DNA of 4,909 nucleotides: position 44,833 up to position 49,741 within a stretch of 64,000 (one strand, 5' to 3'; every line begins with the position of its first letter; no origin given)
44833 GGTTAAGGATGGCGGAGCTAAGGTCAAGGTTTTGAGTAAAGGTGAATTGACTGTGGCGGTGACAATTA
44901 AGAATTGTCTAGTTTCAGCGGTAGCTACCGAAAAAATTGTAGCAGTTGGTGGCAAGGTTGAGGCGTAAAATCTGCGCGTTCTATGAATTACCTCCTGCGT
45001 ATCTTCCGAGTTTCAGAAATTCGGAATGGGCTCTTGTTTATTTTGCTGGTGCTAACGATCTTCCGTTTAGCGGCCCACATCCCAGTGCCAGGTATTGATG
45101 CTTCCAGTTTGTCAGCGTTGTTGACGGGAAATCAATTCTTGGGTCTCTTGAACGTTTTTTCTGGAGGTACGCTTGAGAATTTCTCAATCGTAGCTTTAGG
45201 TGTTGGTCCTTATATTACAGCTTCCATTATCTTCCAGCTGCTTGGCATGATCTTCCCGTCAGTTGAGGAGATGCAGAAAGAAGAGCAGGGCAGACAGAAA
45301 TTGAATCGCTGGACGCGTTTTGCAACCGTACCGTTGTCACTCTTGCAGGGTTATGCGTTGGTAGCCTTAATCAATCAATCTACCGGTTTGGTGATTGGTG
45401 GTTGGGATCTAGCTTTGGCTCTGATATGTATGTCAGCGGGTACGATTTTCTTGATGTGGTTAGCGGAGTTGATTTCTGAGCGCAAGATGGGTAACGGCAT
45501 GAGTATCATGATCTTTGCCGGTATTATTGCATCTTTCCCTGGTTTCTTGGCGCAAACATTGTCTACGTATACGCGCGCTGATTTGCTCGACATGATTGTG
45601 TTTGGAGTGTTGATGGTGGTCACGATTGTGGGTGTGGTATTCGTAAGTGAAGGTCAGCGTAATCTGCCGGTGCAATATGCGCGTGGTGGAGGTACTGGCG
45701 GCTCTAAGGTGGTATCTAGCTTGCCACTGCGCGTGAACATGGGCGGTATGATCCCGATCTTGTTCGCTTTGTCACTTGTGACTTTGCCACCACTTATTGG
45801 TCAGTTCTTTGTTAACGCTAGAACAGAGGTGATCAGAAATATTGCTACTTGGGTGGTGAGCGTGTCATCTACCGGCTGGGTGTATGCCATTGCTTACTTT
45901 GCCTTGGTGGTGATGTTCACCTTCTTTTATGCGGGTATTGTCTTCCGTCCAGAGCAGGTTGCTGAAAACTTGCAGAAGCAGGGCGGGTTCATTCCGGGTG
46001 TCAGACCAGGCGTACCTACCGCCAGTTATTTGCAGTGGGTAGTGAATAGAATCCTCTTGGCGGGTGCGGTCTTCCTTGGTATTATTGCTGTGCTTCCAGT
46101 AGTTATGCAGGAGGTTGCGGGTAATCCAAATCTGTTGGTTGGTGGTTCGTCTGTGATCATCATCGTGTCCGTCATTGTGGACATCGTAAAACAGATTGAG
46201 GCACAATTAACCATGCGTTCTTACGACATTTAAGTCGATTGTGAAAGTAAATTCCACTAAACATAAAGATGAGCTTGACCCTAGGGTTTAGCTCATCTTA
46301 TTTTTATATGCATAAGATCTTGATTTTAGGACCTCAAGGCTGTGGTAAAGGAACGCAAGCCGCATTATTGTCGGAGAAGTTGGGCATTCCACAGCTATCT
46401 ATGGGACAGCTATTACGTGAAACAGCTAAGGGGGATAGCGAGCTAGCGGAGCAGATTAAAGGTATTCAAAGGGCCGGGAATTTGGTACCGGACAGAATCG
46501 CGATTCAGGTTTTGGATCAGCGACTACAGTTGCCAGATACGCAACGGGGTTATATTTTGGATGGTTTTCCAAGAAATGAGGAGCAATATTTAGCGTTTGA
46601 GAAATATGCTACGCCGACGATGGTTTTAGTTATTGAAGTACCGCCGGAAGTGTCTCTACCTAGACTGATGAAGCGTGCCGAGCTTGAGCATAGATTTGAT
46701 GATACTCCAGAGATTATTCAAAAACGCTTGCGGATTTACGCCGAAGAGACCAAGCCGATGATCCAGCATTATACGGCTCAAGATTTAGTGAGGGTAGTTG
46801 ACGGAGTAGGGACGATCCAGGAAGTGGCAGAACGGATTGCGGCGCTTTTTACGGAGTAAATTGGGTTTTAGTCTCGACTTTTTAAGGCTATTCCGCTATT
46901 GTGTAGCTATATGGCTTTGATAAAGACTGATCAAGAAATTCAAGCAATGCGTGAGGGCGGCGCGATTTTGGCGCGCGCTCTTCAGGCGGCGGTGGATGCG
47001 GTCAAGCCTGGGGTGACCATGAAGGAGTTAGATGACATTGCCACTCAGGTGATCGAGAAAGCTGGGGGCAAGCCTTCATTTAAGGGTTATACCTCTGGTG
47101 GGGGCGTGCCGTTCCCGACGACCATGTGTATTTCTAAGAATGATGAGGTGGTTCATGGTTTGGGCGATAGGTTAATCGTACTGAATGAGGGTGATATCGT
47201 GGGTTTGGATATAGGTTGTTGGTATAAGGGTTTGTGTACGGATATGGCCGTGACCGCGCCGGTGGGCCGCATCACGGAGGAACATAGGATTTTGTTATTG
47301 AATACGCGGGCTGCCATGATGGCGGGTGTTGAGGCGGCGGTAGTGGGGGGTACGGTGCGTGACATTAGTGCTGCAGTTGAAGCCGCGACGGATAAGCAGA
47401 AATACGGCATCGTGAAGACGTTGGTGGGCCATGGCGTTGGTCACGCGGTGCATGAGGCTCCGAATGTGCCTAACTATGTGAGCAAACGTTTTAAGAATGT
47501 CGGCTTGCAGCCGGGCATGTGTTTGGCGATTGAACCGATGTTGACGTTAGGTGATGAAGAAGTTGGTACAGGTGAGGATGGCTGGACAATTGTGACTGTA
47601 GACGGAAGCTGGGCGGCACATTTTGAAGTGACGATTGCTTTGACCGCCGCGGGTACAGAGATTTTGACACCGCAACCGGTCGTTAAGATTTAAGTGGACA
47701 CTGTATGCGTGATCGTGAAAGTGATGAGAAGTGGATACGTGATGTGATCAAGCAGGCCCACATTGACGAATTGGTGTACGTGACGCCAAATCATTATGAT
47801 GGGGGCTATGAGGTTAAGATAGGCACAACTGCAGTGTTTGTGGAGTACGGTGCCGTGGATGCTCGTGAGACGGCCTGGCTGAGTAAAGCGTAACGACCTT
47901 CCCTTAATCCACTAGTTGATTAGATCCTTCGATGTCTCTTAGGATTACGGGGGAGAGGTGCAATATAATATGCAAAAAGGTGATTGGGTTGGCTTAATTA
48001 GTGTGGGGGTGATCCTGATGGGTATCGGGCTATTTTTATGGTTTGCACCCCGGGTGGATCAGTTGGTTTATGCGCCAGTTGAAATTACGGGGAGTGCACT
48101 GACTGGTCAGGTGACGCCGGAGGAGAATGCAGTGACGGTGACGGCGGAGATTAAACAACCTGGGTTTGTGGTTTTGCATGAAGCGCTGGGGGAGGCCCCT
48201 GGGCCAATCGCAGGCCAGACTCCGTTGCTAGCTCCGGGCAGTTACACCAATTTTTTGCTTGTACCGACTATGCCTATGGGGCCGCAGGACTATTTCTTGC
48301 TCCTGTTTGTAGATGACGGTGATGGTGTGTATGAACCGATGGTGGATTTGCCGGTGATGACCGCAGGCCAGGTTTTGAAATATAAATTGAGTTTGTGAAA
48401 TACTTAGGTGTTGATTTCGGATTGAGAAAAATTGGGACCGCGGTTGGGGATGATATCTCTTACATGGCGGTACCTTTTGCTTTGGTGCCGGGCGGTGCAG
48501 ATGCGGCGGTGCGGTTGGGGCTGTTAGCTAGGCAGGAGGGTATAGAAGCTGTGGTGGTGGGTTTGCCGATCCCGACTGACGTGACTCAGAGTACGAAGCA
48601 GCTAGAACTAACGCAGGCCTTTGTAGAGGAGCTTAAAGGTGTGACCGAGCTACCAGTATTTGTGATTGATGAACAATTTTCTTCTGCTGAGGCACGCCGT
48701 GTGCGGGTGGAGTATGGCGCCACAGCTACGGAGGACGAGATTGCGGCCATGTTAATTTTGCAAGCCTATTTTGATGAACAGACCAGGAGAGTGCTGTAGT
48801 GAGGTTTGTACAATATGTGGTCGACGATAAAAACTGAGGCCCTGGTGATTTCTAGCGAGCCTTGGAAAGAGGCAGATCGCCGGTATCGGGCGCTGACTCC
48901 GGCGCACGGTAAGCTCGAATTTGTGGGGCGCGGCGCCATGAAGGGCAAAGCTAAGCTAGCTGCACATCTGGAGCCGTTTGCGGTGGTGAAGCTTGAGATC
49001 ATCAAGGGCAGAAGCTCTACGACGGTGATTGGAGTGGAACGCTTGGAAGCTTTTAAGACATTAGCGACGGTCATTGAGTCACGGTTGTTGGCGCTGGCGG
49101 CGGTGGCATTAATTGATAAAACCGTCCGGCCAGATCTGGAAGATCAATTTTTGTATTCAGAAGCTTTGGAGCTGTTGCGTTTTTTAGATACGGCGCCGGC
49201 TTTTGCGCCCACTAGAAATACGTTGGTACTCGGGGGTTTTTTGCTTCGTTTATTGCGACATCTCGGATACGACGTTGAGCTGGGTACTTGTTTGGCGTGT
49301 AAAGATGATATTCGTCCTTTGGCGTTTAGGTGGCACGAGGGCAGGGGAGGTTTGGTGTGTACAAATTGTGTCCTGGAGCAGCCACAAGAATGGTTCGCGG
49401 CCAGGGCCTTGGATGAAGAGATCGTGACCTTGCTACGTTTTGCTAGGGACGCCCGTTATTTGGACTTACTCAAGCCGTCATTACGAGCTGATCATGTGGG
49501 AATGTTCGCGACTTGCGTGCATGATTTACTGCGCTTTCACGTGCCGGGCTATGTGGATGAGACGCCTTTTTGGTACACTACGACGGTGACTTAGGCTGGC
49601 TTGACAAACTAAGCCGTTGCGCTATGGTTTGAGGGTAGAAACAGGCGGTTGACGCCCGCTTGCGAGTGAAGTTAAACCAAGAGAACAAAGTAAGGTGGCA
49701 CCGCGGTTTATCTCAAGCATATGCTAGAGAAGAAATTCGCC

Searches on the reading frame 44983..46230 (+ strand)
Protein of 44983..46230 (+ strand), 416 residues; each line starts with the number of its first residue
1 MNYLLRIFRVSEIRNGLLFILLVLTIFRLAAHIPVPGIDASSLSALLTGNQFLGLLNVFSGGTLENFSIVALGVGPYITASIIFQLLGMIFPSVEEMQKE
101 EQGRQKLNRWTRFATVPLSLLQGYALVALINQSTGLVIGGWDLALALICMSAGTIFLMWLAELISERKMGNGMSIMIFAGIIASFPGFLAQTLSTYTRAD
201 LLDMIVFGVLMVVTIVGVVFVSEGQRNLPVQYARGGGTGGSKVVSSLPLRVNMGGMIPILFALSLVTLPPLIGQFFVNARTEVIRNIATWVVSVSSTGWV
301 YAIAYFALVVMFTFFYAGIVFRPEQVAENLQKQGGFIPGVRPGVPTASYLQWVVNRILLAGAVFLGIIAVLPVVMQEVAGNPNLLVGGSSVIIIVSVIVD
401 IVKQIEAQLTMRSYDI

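Call 65: search_protein_families(library=ncbifam, proteins=[window:44983-46230:+], max_evalue=1e-40)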
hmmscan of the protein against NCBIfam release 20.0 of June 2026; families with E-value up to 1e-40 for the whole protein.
window:44983-46230:+ (416 aa): 3 families
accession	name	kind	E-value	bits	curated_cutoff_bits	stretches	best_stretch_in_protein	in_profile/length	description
TIGR00967.1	3a0501s007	equivalog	2.7e-109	365.8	253.6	1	15-414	2-414/414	preprotein translocase subunit SecY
TIGR02920.1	acc_sec_Y2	equivalog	3.5e-44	151.2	249.6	1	17-415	6-392/395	accessory Sec system protein translocase subunit SecY2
NF009082.0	PRK12417.1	equivalog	2.5e-43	148.2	353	1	11-414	10-398/406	accessory Sec system protein translocase subunit SecY2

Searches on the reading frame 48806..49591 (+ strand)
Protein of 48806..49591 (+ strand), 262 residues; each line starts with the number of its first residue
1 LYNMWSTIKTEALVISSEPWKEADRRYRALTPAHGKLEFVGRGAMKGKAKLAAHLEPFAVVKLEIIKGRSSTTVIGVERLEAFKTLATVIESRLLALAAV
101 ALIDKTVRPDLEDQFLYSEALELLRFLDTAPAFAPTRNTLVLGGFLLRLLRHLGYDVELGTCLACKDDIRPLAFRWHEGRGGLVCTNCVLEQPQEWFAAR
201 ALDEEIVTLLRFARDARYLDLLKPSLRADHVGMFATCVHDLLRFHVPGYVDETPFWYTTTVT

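Call 55: search_protein_families(library=pfam, proteins=[window:48806-49591:+])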
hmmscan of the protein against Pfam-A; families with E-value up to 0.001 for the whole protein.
window:48806-49591:+ (262 aa): 2 families
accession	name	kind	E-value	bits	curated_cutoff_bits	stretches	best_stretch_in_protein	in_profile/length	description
PF11967.14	RecO_N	-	2.3e-12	47.2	27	1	7-80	3-77/80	Recombination protein O N terminal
PF02565.21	RecO_C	-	3.7e-10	40.2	22.1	1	95-214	9-117/157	Recombination protein O C terminal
